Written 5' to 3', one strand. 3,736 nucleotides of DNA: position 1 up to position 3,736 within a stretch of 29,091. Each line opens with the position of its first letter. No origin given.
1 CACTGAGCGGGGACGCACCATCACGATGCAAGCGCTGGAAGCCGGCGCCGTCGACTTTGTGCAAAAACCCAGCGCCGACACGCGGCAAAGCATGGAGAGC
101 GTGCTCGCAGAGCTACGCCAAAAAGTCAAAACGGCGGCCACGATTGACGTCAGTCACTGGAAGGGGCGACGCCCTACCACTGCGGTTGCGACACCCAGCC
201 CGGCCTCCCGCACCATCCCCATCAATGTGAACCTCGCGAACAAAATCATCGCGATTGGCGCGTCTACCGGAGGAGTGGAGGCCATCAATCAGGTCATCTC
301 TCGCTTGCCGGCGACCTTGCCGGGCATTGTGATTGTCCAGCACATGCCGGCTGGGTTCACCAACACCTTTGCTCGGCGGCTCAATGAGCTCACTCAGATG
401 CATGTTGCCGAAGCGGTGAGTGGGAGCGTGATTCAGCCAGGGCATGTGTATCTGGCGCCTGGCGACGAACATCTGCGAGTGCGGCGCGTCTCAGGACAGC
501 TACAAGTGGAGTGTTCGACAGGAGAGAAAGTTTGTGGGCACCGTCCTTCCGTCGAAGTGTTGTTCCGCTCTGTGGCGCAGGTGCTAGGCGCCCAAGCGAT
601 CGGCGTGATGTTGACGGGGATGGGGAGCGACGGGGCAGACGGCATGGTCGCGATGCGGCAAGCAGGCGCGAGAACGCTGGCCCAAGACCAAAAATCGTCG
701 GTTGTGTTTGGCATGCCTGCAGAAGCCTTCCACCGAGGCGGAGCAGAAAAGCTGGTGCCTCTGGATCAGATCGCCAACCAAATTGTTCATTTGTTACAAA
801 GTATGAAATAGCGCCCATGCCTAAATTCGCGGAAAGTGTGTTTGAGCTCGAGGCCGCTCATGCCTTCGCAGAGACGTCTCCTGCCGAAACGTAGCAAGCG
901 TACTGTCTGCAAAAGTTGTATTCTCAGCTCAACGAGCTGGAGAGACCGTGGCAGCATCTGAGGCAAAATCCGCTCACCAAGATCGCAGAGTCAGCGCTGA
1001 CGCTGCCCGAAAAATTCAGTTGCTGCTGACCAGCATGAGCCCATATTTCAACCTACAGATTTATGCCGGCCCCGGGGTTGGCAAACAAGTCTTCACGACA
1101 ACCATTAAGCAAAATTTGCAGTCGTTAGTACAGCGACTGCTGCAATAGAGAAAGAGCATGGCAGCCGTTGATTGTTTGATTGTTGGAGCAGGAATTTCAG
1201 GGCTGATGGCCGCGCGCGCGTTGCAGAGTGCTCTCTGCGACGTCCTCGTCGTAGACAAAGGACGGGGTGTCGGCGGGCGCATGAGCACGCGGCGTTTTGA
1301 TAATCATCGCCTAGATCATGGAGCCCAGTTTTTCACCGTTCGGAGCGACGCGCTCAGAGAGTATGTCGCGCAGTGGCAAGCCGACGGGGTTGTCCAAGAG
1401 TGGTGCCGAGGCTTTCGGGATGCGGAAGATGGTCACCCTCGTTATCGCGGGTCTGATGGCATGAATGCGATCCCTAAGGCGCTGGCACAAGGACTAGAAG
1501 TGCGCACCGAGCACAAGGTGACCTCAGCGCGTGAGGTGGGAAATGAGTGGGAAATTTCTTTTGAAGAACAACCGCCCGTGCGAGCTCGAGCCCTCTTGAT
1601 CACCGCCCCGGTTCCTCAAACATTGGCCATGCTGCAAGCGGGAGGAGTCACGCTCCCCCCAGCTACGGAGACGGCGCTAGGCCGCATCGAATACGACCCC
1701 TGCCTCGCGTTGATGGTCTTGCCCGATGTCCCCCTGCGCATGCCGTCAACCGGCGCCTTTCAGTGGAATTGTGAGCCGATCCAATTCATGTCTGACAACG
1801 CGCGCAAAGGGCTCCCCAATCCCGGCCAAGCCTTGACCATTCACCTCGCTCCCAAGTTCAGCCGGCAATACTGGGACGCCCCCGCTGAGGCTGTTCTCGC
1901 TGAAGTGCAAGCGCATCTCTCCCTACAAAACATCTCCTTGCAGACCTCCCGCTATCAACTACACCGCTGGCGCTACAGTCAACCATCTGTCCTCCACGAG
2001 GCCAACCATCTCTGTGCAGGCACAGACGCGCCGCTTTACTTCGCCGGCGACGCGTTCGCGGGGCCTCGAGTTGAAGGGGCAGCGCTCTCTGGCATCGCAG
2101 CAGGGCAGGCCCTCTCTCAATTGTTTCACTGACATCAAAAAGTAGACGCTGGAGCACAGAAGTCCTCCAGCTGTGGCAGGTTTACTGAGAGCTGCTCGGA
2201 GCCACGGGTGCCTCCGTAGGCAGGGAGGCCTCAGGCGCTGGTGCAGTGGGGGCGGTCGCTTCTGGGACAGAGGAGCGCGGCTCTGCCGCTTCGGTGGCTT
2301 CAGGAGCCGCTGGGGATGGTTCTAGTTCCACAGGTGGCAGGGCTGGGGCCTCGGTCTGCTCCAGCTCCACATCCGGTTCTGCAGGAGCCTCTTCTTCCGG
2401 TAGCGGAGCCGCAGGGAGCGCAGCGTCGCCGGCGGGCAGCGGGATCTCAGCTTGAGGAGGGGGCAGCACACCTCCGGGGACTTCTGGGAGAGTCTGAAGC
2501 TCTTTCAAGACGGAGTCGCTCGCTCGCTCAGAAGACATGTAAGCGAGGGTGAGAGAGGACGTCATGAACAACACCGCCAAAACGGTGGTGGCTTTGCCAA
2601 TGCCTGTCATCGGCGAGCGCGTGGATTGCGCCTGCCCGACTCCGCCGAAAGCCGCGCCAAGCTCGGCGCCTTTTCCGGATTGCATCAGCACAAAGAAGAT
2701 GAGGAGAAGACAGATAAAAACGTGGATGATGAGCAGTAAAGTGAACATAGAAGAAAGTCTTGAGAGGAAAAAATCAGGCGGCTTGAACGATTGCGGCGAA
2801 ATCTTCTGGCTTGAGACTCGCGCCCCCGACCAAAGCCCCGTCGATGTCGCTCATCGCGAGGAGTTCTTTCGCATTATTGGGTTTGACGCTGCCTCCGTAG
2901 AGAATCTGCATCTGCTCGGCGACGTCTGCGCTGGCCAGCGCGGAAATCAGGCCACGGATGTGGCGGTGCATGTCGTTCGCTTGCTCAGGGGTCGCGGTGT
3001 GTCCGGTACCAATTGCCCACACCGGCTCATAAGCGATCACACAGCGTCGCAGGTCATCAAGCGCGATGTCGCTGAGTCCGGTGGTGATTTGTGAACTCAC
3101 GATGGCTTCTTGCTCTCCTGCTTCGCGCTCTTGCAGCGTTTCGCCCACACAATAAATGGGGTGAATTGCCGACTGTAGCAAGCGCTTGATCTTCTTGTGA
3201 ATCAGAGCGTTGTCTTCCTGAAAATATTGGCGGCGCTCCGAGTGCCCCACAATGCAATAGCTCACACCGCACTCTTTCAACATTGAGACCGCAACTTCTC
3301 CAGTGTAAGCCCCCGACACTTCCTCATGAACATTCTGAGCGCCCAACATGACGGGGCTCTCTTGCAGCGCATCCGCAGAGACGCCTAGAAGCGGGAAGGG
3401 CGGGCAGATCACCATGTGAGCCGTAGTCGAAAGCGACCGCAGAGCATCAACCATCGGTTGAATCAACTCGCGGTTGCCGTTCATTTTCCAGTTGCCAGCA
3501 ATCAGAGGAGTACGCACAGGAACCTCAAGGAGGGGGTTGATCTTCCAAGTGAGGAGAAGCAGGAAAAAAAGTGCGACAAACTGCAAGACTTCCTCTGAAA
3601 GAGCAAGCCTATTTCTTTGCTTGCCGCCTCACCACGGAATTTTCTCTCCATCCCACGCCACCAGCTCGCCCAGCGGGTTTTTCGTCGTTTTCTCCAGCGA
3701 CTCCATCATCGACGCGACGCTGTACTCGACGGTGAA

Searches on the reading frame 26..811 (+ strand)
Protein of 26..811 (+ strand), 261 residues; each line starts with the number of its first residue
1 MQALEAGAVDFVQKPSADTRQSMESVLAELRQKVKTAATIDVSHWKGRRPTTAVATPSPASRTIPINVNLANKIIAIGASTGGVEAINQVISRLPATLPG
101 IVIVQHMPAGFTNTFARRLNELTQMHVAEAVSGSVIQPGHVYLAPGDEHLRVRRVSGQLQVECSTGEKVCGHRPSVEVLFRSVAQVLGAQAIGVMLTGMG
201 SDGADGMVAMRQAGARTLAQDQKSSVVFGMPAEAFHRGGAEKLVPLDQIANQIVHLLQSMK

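Call 47: search_protein_families(library=pfam, proteins=[window:26-811:+], max_evalue=0.001)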
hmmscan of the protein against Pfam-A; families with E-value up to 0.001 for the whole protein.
window:26-811:+ (261 aa): 1 family
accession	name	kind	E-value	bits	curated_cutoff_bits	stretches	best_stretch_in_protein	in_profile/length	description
PF01339.22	CheB_methylest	-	2.1e-65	220.1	24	1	75-253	1-174/174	CheB methylesterase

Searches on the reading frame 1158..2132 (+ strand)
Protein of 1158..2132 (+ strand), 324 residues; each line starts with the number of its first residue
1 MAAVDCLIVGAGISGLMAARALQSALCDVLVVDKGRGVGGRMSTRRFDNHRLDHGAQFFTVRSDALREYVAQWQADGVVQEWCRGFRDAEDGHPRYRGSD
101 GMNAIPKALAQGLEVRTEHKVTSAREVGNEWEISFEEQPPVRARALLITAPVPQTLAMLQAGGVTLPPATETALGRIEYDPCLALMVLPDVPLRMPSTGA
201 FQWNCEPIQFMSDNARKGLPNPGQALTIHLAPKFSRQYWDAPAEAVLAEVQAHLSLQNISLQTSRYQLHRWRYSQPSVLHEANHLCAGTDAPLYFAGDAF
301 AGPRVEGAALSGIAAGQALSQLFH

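Call 47: search_protein_families(library=pfam, proteins=[window:1158-2132:+], max_evalue=0.001)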
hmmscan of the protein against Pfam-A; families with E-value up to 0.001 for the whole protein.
window:1158-2132:+ (324 aa): 7 families
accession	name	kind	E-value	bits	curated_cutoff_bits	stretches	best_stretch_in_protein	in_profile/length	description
PF01593.30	Amino_oxidase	-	4.3e-25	89.3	19.8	2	92-318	193-441/443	Flavin containing amine oxidoreductase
PF13450.12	NAD_binding_8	-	1.1e-16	61.2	21.9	1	8-72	1-67/68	NAD(P)-binding Rossmann-like domain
PF01266.30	DAO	-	2.9e-06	27.5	27.9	1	5-43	1-39/353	FAD dependent oxidoreductase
PF03486.20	HI0933_like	-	1.9e-05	24.7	50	1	5-42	2-39/244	HI0933-like protein Rossmann domain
PF12831.13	FAD_oxidored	-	3.5e-05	23.7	27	1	5-126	1-116/416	FAD dependent oxidoreductase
PF13454.12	NAD_binding_9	-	7e-05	23.3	21.8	1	8-148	2-150/155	FAD-NAD(P)-binding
PF00890.30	FAD_binding_2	-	0.00065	19.4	20.4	0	5-40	1-36/414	FAD binding domain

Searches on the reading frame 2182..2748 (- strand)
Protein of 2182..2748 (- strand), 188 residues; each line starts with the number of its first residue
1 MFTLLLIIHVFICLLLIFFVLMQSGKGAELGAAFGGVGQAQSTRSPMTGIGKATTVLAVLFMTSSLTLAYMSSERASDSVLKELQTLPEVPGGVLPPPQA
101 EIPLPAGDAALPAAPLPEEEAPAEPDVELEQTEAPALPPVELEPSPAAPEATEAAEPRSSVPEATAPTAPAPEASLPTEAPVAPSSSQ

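Call 47: search_protein_families(library=pfam, proteins=[window:2182-2748:-], max_evalue=0.001)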
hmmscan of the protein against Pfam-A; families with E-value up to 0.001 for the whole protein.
window:2182-2748:- (188 aa): 1 family
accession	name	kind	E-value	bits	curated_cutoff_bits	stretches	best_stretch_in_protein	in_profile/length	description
PF03840.19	SecG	-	1.8e-18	66.8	29.2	1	4-71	1-70/70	Preprotein translocase SecG subunit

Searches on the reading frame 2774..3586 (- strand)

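Call 47: search_protein_families(library=pfam, proteins=[window:2774-3586:-], max_evalue=0.001)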
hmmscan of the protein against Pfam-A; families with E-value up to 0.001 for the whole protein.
window:2774-3586:- (270 aa): 1 family
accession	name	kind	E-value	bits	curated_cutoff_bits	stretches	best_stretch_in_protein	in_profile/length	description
PF00121.24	TIM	-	9.9e-94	313.9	20.1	1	27-270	1-245/245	Triosephosphate isomerase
